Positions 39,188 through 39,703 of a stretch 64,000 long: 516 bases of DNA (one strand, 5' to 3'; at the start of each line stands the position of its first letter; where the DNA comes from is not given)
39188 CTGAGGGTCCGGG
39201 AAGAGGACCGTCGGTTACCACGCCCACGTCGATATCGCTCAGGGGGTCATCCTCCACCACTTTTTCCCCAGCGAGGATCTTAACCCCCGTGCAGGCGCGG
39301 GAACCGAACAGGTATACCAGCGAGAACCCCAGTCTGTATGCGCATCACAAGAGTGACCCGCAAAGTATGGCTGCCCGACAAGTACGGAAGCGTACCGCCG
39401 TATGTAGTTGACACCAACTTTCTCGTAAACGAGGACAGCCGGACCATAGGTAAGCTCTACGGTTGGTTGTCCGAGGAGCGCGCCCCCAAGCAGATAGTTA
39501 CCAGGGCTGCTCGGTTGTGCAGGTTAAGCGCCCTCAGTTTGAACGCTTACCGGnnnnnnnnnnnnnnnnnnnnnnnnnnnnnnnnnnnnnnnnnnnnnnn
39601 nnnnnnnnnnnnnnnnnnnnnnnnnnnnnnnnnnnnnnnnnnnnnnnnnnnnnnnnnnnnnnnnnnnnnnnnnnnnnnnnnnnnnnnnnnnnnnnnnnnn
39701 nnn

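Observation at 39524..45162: Regulator / rSAM-SPASM / ABC-exporter cassette with no recognisable precursor peptide, inside a decaying island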

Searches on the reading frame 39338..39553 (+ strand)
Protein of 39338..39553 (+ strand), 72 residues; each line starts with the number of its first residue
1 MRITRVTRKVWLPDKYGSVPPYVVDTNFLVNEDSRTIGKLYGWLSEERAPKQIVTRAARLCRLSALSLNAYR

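Call 65: search_protein_families(library=pfam, proteins=[window:39338-39553:+], max_evalue=0.01)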
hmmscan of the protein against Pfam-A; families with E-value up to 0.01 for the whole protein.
window:39338-39553:+ (72 aa): 0 families
